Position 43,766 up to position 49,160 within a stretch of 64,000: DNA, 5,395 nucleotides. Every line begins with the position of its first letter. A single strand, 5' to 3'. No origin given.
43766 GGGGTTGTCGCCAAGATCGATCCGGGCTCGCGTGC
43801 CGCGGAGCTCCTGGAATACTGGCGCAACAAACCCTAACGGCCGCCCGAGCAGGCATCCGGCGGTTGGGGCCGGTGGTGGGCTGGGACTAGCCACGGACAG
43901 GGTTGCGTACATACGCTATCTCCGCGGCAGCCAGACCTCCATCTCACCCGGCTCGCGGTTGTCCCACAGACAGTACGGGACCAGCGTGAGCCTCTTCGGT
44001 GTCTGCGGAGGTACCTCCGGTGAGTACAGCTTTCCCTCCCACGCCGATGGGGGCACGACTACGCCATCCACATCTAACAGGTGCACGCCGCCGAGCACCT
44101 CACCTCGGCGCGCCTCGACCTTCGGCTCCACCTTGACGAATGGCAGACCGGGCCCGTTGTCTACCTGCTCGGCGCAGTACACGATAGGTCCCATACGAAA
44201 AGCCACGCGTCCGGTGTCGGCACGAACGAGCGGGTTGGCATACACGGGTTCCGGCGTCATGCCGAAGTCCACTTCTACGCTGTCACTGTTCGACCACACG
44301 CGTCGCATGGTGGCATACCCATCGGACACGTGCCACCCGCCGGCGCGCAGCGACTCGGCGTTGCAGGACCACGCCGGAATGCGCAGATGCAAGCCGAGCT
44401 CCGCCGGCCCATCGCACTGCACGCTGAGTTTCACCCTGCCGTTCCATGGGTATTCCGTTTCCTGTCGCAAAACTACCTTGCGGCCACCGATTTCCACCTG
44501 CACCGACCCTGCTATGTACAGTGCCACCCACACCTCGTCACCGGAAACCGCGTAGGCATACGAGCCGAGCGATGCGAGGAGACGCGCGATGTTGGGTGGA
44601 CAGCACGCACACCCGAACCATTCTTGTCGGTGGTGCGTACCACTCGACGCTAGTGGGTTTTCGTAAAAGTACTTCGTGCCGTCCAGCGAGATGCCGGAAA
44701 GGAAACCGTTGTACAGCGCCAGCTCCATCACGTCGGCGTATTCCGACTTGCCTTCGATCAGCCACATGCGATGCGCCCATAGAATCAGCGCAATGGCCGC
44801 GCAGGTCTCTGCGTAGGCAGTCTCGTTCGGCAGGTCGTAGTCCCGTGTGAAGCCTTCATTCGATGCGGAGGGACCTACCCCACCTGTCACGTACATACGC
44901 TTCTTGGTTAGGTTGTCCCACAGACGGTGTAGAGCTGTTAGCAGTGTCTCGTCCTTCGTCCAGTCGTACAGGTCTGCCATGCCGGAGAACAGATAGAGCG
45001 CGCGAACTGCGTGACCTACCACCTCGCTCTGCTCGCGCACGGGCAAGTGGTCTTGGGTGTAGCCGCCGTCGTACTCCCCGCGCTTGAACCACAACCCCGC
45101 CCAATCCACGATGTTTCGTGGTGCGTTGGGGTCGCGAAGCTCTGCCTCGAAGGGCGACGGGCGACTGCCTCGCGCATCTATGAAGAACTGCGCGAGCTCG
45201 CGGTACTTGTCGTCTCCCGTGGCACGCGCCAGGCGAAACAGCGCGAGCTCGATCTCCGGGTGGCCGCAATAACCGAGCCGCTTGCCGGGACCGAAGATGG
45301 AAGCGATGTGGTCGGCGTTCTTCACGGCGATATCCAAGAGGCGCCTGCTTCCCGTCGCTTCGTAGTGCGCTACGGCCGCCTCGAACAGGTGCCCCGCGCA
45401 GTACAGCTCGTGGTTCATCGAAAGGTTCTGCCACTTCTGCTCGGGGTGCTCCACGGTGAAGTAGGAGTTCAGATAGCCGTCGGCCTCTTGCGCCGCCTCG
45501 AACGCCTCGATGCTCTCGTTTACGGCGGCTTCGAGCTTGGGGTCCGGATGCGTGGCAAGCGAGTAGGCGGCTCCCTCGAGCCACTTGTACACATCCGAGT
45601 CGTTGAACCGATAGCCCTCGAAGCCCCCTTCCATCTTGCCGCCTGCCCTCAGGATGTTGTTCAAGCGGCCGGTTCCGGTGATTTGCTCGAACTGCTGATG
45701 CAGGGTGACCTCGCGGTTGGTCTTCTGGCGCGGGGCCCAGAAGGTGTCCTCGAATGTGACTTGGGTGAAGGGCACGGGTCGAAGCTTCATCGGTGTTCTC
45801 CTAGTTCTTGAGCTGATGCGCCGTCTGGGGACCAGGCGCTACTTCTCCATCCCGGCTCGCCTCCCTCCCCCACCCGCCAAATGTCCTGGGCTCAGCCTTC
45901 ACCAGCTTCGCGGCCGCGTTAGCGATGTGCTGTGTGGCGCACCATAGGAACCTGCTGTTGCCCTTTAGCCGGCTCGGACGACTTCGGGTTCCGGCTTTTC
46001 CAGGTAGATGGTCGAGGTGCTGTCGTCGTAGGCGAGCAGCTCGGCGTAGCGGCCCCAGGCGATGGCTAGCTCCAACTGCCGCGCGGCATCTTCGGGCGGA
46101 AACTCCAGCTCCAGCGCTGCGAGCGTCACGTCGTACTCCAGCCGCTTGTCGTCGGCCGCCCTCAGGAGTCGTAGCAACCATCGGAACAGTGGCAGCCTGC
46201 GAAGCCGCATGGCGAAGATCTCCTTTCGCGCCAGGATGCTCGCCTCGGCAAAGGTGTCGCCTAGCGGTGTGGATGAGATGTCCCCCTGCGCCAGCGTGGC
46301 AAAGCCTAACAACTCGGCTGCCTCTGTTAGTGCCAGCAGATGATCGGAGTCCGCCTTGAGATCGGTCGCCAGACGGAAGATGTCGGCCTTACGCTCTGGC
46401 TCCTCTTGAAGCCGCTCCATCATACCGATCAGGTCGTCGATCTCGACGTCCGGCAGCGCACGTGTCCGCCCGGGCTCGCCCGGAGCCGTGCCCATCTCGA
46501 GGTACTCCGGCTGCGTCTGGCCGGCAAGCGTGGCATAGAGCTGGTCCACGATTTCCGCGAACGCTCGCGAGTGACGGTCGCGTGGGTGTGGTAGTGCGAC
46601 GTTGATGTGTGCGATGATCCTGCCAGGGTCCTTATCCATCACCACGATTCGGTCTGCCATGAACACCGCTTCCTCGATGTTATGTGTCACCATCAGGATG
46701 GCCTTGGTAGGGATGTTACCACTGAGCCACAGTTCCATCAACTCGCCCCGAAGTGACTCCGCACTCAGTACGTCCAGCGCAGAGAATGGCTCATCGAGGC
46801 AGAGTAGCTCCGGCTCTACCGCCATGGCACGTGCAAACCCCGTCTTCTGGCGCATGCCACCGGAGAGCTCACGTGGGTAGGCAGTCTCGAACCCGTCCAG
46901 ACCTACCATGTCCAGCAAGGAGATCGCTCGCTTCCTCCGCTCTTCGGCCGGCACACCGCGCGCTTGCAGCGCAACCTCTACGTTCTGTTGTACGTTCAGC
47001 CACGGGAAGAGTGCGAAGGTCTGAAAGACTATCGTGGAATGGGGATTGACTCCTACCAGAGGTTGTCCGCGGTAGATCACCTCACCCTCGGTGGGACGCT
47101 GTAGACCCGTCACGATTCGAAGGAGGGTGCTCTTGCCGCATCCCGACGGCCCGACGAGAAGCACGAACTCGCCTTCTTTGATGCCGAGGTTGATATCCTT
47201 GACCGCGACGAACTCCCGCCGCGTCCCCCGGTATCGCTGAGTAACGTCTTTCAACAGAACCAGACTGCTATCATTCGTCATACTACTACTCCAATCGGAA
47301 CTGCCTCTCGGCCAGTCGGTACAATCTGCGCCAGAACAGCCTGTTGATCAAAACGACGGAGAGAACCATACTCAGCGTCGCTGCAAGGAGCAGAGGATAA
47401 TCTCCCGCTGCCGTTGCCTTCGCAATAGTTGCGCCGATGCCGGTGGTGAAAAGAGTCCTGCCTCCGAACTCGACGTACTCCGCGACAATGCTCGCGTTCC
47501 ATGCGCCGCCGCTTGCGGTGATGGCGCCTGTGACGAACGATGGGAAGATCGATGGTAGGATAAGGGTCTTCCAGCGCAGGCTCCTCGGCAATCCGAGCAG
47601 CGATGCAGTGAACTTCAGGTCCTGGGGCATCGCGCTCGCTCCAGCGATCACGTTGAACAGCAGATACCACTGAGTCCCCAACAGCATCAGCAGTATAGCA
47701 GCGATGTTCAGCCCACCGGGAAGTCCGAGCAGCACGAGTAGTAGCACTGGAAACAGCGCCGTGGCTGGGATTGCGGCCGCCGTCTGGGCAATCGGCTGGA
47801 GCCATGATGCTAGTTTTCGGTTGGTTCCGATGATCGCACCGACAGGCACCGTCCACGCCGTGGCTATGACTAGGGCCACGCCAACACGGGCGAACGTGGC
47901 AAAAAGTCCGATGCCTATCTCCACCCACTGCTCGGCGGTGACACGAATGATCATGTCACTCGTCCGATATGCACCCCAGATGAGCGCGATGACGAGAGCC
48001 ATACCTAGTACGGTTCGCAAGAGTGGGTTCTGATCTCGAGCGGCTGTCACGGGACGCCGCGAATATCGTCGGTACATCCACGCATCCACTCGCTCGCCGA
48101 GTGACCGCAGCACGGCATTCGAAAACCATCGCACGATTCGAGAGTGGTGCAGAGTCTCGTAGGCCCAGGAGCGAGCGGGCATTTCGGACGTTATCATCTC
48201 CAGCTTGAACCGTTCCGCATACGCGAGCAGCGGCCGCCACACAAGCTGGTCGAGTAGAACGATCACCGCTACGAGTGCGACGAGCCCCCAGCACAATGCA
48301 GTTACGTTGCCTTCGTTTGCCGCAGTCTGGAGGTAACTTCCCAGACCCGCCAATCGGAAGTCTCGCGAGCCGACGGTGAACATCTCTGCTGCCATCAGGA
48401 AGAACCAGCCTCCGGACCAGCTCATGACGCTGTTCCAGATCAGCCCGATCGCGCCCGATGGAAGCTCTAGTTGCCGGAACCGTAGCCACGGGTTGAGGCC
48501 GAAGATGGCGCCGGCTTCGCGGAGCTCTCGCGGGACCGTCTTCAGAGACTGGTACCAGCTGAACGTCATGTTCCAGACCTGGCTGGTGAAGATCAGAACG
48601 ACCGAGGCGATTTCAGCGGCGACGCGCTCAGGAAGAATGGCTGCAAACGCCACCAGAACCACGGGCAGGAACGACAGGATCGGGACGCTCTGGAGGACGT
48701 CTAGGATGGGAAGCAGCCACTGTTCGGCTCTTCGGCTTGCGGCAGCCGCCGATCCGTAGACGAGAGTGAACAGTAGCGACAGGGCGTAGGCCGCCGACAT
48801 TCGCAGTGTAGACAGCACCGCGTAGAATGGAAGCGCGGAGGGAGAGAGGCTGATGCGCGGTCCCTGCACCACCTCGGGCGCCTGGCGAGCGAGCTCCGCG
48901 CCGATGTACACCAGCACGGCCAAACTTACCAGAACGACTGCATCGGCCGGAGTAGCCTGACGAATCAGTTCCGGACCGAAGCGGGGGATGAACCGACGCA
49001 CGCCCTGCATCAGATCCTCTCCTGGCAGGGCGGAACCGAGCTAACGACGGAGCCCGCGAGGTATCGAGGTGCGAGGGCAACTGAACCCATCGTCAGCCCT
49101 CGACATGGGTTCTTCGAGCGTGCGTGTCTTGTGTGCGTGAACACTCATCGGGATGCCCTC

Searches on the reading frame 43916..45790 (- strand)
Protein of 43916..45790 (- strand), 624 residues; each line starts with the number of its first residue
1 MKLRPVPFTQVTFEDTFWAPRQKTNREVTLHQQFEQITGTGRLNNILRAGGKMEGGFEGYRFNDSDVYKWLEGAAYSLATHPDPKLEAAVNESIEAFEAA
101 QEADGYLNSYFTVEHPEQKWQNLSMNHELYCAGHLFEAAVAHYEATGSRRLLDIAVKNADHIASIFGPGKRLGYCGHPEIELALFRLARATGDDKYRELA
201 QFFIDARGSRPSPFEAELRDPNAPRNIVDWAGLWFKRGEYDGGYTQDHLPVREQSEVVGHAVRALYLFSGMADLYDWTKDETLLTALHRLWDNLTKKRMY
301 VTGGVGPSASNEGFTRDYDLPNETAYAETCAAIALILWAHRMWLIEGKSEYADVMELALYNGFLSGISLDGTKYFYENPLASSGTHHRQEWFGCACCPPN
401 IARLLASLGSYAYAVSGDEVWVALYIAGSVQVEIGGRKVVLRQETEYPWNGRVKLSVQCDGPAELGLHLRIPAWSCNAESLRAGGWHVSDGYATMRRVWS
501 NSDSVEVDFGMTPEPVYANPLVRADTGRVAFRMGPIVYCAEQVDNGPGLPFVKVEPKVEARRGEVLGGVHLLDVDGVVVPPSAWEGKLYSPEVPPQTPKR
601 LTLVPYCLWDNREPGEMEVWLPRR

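Call 29: search_protein_families(library=pfam, proteins=[window:43916-45790:-], max_evalue=0.01)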
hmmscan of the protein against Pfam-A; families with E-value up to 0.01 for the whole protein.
window:43916-45790:- (624 aa): 4 families
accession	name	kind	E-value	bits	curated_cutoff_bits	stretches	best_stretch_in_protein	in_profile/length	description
PF07944.18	Beta-AFase-like_GH127_cat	-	2.9e-117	392.3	24.9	1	10-409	1-375/376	Beta-L-arabinofuranosidase, GH127 catalytic domain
PF20737.2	Glyco_hydro127C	-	1.8e-22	79.3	23.7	1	515-622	3-71/71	Glycoside hydrolase family 127 C-terminal domain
PF20736.2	Glyco_hydro127M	-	7.9e-18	64.8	24.2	1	419-511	1-95/95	Beta-L-arabinofuranosidase, GH127 middle domain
PF07470.19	Glyco_hydro_88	-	9e-06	25.3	26.6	1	108-205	6-104/352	Glycosyl Hydrolase Family 88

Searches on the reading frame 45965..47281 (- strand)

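Call 52: search_protein_families(library=pfam, proteins=[window:45965-47281:-], max_evalue=0.001)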
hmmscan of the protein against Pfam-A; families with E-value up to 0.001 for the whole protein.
window:45965-47281:- (438 aa): 4 families
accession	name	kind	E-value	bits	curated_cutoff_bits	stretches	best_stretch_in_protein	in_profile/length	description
PF09821.14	AAA_assoc_C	-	3.1e-33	115.3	27.6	1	303-419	2-119/119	C-terminal AAA-associated domain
PF00005.33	ABC_tran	-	2.2e-31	109.7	25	1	27-166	1-136/137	ABC transporter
PF13304.12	AAA_21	-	1.2e-06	29.3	27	0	40-62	2-24/304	AAA domain, putative AbiEii toxin, Type IV TA system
PF13191.12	AAA_16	-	0.00071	20.5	32.6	0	36-63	23-51/167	AAA ATPase domain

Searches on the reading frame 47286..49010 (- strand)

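Call 52: search_protein_families(library=pfam, proteins=[window:47286-49010:-], max_evalue=0.001)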
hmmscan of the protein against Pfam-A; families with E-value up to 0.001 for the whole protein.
window:47286-49010:- (574 aa): 1 family
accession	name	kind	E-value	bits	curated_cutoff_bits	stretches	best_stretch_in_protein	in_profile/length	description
PF00528.27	BPD_transp_1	-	3.6e-32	112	26.4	2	388-558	2-170/184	Binding-protein-dependent transport system inner membrane component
